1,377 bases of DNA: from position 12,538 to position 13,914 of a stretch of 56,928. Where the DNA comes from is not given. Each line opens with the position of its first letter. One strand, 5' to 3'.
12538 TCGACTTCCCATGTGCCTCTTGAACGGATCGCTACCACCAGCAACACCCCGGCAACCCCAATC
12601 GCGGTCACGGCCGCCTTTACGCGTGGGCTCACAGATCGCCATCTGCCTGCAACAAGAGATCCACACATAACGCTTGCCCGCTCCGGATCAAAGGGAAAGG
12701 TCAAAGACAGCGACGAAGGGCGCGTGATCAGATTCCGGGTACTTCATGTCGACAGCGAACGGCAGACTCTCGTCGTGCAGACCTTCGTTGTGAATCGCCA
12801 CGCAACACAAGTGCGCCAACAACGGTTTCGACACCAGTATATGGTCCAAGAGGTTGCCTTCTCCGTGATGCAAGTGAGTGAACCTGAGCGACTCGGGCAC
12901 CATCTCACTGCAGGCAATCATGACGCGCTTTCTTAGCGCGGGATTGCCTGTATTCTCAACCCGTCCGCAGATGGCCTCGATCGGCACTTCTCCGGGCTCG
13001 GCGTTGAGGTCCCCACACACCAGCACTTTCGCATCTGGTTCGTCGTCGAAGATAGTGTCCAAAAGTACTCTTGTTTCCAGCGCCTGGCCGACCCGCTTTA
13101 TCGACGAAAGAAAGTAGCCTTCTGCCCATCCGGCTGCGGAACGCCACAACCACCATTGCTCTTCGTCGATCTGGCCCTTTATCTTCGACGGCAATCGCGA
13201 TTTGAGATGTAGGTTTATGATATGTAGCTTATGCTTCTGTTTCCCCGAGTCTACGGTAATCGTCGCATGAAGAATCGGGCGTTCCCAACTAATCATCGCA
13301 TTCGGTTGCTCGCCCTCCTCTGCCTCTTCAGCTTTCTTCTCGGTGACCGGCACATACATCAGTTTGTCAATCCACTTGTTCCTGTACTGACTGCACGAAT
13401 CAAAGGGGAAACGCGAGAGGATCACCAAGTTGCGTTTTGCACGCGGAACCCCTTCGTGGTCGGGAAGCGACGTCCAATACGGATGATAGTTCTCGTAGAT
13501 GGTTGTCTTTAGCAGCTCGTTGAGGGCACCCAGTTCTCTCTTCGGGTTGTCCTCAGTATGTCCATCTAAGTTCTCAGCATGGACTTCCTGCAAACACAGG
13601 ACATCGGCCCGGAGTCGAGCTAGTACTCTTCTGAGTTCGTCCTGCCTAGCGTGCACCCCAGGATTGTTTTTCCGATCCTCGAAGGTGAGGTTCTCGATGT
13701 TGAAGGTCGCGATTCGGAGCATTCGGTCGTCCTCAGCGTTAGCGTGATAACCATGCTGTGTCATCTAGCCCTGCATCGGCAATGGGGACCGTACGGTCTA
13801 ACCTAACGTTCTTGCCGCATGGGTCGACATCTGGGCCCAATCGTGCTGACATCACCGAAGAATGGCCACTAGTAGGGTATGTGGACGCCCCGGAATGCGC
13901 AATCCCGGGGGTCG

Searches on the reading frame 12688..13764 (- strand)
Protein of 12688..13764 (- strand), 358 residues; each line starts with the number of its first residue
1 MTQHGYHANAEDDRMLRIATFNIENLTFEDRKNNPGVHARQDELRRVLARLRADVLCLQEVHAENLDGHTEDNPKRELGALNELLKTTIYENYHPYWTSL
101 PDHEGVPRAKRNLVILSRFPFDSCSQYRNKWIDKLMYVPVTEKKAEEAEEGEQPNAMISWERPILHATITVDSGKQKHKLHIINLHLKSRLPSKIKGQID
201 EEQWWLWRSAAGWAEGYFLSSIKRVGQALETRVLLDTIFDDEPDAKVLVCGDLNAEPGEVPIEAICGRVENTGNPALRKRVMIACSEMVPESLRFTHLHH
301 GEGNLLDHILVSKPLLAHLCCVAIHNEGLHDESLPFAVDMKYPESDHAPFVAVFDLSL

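Call 43: search_protein_families(library=padloc, proteins=[window:12688-13764:-], max_evalue=0.001)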
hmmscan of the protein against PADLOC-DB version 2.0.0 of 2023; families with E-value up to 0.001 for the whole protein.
window:12688-13764:- (358 aa): 0 families

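Call 44: search_protein_families(library=pfam, proteins=[window:12688-13764:-], max_evalue=0.001)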
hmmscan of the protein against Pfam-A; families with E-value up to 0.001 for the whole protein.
window:12688-13764:- (358 aa): 2 families
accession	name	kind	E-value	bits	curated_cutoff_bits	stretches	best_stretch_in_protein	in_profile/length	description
PF03372.29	Exo_endo_phos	-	3.1e-17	63.5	24.5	2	19-126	1-86/225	Endonuclease/Exonuclease/phosphatase family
PF19580.5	Exo_endo_phos_3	-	9.4e-08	31.9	27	1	187-317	127-254/311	Endonuclease/Exonuclease/phosphatase family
